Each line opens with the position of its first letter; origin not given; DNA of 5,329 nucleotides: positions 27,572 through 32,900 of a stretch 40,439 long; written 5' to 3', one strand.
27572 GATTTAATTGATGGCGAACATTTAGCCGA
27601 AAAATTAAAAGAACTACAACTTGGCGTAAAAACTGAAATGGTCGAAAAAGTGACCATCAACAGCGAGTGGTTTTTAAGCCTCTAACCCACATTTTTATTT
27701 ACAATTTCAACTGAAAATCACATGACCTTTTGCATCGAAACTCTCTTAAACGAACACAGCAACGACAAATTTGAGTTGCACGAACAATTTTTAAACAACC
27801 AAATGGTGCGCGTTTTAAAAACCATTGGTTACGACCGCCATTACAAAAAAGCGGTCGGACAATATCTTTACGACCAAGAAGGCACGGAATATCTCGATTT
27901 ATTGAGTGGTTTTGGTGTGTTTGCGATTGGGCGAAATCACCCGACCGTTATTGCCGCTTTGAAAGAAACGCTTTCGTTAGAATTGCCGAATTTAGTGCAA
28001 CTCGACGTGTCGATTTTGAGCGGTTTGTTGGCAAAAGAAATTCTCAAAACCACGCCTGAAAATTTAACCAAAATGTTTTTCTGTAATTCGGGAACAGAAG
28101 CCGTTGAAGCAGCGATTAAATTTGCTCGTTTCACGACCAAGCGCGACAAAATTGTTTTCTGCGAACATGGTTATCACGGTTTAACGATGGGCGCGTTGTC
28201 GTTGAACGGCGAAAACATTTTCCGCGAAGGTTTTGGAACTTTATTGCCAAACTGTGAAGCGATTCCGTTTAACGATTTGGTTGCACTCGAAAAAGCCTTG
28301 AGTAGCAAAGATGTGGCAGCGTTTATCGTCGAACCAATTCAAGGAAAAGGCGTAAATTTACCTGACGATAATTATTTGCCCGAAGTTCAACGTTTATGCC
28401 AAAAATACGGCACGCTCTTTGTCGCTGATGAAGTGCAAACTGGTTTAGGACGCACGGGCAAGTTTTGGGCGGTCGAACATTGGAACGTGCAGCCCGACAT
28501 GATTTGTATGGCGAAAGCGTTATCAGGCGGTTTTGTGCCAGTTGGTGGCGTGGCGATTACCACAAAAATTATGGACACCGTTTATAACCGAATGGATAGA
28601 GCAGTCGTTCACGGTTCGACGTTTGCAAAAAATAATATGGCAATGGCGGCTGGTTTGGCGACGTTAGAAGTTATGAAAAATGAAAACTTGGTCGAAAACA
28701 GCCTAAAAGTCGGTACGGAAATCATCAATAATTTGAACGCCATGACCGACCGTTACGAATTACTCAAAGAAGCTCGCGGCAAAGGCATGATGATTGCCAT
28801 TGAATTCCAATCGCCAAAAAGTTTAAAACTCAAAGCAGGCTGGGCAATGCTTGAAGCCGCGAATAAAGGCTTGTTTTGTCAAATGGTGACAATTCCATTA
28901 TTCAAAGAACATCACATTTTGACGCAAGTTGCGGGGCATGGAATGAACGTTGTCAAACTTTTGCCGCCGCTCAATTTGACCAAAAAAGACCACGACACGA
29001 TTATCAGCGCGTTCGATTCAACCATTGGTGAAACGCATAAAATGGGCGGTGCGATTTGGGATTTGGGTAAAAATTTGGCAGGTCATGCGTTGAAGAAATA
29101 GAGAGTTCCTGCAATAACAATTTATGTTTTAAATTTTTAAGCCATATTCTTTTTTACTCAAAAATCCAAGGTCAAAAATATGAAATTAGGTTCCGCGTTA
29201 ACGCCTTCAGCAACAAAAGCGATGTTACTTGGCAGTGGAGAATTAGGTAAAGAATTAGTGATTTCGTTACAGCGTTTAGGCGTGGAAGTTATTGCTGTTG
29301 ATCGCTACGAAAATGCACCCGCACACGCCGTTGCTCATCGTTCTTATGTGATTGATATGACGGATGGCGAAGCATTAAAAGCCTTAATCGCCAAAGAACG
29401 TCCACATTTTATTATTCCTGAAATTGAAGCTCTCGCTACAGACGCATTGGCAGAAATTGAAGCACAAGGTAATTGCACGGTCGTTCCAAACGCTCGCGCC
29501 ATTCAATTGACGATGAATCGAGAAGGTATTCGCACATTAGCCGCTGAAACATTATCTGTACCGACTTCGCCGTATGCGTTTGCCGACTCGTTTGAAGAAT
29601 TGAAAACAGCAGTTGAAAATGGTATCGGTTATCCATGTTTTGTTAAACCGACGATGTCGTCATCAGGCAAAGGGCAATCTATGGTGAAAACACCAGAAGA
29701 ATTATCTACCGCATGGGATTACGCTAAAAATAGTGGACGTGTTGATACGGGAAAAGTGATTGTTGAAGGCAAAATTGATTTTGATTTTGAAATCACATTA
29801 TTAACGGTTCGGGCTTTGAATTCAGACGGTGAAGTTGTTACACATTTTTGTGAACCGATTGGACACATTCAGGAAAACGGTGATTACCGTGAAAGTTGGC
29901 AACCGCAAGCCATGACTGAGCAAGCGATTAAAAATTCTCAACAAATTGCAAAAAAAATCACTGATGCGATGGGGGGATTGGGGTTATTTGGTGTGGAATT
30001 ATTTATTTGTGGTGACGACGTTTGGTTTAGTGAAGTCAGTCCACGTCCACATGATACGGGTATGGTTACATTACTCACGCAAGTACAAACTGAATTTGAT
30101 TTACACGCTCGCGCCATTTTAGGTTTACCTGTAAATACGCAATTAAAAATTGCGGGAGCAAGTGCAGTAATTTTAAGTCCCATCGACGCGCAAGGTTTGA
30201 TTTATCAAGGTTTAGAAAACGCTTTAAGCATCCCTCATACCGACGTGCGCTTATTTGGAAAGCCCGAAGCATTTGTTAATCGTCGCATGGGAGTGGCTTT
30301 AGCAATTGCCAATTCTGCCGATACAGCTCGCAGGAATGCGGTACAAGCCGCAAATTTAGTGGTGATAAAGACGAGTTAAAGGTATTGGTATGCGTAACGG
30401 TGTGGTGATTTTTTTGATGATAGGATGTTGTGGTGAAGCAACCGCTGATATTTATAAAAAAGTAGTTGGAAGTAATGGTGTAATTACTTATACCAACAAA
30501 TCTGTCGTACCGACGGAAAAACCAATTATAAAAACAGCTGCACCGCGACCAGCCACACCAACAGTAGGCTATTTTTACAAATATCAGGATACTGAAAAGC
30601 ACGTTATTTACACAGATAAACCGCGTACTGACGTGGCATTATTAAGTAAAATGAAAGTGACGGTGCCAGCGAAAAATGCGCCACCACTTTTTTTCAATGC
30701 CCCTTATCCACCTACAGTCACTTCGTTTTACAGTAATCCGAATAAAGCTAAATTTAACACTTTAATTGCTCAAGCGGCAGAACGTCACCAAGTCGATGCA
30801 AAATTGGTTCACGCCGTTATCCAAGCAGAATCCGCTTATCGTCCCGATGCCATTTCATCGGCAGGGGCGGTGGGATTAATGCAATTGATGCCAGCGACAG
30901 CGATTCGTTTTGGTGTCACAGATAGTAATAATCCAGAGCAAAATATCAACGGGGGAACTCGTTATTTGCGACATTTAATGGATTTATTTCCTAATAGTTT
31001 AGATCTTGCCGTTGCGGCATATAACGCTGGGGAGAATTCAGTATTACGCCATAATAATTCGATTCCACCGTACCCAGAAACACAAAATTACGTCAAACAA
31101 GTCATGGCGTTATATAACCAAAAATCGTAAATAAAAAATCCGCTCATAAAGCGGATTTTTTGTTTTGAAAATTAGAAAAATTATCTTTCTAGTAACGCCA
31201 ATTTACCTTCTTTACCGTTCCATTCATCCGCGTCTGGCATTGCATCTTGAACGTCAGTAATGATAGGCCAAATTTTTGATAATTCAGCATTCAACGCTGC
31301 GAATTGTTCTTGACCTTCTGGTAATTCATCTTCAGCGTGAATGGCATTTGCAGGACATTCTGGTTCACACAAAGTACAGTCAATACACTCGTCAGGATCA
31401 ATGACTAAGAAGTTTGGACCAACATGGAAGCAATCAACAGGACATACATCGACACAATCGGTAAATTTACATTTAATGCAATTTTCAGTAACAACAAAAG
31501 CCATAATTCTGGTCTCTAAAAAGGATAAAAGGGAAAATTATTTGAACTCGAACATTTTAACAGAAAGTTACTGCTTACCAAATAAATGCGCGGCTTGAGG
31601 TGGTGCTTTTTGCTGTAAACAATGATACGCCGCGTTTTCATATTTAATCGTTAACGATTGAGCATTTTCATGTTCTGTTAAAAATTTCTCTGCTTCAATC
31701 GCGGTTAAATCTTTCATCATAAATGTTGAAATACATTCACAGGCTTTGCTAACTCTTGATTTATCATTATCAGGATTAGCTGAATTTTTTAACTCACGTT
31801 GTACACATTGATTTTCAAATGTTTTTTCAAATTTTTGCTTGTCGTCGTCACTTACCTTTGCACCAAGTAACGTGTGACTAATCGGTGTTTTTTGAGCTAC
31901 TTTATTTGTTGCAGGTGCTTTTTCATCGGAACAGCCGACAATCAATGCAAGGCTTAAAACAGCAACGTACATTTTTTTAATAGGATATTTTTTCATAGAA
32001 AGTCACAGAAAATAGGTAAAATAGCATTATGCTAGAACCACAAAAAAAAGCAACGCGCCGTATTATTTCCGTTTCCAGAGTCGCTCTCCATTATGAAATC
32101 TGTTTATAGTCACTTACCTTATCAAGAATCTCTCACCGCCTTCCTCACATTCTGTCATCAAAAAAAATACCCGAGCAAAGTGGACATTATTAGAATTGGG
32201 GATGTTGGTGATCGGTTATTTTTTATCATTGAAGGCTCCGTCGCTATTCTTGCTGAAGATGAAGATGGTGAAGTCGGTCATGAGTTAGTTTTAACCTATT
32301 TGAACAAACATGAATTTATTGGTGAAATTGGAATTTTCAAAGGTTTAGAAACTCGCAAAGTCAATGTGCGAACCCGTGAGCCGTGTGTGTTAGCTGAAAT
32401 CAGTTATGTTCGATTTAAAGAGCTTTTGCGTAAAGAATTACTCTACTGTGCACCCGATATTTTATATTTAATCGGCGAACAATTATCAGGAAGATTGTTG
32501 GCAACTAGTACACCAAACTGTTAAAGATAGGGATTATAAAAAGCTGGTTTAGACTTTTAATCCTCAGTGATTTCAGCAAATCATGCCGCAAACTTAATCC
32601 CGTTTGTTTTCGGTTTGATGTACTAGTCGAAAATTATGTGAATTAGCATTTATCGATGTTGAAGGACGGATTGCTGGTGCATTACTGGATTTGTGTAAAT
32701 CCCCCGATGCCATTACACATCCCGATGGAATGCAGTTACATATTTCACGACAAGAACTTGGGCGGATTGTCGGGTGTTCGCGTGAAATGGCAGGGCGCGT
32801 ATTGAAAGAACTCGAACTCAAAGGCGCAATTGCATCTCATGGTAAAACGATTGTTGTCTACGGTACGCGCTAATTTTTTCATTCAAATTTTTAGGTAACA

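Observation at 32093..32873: The global regulator CRP/Vfr is split by a 118-bp insertion, leaving a stand-alone cNMP-binding domain ORF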

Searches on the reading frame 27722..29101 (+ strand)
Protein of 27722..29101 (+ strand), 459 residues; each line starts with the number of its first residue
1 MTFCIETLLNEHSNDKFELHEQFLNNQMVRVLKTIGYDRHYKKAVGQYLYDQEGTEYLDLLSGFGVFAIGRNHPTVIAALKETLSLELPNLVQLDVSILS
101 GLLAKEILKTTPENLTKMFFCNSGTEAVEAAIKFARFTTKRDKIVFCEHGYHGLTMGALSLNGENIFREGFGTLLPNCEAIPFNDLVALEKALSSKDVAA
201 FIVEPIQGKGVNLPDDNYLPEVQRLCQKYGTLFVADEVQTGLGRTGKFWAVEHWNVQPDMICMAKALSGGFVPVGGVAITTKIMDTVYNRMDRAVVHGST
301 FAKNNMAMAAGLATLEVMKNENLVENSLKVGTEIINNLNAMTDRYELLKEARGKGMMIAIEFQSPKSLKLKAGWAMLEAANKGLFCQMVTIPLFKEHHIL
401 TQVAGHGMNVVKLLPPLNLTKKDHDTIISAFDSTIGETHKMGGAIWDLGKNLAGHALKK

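Call 23: search_protein_families(library=pfam, proteins=[window:27722-29101:+], max_evalue=0.00001)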
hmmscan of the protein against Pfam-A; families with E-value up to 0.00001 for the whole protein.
window:27722-29101:+ (459 aa): 1 family
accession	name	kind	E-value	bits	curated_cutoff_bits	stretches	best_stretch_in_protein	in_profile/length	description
PF00202.27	Aminotran_3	-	2.2e-98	330.1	30.5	1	40-434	12-402/403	Aminotransferase class-III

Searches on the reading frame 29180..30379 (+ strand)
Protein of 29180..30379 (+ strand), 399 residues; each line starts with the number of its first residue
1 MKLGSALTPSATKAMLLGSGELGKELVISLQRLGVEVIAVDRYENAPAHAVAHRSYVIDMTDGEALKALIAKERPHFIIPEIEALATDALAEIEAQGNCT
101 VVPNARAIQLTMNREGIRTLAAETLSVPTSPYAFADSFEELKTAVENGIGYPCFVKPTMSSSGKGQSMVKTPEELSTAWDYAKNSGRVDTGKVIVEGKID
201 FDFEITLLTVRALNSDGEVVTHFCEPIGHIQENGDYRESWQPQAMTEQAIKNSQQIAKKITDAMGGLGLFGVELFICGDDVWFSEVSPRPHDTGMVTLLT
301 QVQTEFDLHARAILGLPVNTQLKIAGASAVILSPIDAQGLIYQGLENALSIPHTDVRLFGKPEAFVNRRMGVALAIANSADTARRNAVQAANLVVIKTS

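Call 23: search_protein_families(library=pfam, proteins=[window:29180-30379:+], max_evalue=0.00001)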
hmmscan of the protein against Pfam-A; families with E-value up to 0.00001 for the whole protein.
window:29180-30379:+ (399 aa): 5 families
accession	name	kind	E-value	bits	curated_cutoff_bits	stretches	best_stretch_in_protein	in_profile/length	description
PF02222.28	ATP-grasp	-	1.4e-53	181.6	27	1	121-306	2-179/179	ATP-grasp domain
PF21244.3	PurT_C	-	1.4e-24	85.9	26.7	1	326-394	1-68/68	PurT, C-terminal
PF22660.2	RS_preATP-grasp-like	-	6.4e-11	43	27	1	16-110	6-96/98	Ribonucleotide synthetase preATP-grasp domain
PF07478.18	Dala_Dala_lig_C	-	1.3e-10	41.6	24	1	138-294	24-180/204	D-ala D-ala ligase C-terminus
PF02786.22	CPSase_L_D2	-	6e-06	26.4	19.8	0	125-201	12-91/211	Carbamoyl-phosphate synthase L chain, ATP binding domain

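Call 54: list_cluster_members(proteins=[window:29180-30379:+, window:30390-31130:+, window:31181-31504:-, window:31568-31996:-, window:32904-33758:+, window:27722-29101:+, window:26039-26704:+, window:16515-17207:+, window:37134-37475:+, window:8470-9171:+])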
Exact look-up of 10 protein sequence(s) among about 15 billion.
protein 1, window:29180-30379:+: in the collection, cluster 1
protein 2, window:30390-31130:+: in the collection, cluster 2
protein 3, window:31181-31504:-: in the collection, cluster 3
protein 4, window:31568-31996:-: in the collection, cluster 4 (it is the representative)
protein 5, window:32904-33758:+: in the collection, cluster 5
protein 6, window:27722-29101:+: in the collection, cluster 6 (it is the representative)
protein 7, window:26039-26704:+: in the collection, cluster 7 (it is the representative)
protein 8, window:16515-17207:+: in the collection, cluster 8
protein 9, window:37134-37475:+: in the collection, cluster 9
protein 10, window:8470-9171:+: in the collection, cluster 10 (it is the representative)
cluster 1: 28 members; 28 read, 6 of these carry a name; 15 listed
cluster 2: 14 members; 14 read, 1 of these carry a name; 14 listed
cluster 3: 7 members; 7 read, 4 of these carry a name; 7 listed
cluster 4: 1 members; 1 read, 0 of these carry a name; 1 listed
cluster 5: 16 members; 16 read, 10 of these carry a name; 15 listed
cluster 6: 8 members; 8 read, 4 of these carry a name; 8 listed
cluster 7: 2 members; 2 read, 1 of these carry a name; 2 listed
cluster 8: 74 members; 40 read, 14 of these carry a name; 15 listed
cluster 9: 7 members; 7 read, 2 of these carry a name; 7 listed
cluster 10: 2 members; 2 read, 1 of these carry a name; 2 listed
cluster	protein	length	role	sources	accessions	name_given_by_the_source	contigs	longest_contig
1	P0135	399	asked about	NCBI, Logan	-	-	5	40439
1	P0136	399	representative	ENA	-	-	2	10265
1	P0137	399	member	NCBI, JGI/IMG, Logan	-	phosphoribosylglycinamide formyltransferase 2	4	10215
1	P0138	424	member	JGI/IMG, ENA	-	phosphoribosylglycinamide formyltransferase 2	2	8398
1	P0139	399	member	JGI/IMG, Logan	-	phosphoribosylglycinamide formyltransferase 2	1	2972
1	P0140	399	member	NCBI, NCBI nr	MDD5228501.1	MAG: formate-dependent phosphoribosylglycinamide formyltransferase [Methylococcales ... | formate-dependent phosphoribosylglycinamide formyltransferase [Methylococcales bacterium]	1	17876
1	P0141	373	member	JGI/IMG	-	phosphoribosylglycinamide formyltransferase 2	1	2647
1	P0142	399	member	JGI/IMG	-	phosphoribosylglycinamide formyltransferase 2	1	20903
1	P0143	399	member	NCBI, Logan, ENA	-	-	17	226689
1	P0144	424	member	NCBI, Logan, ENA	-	-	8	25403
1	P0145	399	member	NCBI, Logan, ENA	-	-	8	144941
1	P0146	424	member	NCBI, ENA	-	-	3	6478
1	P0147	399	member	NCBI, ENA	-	-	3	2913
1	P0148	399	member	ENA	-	-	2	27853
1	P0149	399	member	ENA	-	-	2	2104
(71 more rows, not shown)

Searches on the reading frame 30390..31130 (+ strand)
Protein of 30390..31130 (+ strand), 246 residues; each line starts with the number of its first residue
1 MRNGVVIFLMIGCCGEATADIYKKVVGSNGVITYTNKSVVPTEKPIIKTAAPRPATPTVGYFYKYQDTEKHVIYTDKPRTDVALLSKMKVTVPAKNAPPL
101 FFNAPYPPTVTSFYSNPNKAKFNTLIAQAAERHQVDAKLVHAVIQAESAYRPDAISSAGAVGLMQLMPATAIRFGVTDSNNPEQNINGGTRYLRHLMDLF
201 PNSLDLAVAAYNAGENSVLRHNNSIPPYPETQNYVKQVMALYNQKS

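Call 23: search_protein_families(library=pfam, proteins=[window:30390-31130:+], max_evalue=0.00001)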
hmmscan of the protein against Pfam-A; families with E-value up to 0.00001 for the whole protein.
window:30390-31130:+ (246 aa): 1 family
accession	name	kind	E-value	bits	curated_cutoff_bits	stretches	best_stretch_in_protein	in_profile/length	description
PF01464.25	SLT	-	2.4e-29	101.7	21.3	1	125-223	2-106/117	Transglycosylase SLT domain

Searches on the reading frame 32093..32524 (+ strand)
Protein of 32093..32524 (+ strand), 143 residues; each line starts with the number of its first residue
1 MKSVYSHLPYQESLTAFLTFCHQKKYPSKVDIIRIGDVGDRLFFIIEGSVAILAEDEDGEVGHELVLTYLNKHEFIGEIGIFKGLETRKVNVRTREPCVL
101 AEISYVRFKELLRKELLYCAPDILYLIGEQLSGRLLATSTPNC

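Call 10: search_protein_families(library=pfam, proteins=[window:32093-32521:+])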
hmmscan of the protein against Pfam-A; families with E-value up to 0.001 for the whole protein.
seq(143 aa): 1 family
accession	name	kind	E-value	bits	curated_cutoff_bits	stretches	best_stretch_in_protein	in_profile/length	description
PF00027.35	cNMP_binding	-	5.3e-16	58.8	27.5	1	24-114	2-88/89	Cyclic nucleotide-binding domain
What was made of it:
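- On CRP/Vfr (cAMP receptor protein, CRP-FNR superfamily): PF00027, E = 1e-15, in both the restored ORF and the 143-aa ORF (call 10)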

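Call 12: find_encoding_contigs(protein=window:32093-32524:+, flank=10000)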
Protein window:32093-32524:+ (143 aa): no gene with exactly this product is on record in the collection.

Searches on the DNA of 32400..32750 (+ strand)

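Call 33: search_dna_similar(query=window:32505-32626:+, collection=plasmids, mode=distant, max_evalue=1)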
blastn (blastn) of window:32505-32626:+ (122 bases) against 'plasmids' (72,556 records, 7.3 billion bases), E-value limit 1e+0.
No match.

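Call 69: search_rna_families(source=window, start=32400, end=32750, threshold=evalue, max_evalue=1)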
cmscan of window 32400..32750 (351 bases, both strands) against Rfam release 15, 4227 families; matches with E-value up to 1: 1.
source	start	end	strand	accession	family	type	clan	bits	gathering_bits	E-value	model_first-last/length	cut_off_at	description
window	32631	32710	+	RF02480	GlsR14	Gene; snRNA; snoRNA; CD-box;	-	13.8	90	0.75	1-68/68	no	Small nucleolar RNA GlsR14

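Call 70: search_dna_similar(query=window:32505-32626:+, collection=phages, mode=distant, max_evalue=1)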
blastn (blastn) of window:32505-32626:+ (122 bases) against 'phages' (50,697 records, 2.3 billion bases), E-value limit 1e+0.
Records with a match: 1; places in all: 1; records where one place covers at least 80% of the query: 0.
Best place of each record, by identity: 80-90% 1.
By first word of the organism name: Aeromonas 1.
By host as written in the record: Aeromonas salmonicida 1.
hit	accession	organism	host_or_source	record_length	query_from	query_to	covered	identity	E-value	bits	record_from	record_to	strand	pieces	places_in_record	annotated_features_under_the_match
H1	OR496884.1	Aeromonas phage AerS_266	Aeromonas salmonicida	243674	43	73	25%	87.1%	3e-1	39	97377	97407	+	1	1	DOD-type homing endonuclease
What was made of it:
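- Plasmids and phages gave nothing (calls 33, 70).
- Tried and rejected: BLAST of the element against plasmids and phages gave nothing usable (calls 33, 70).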
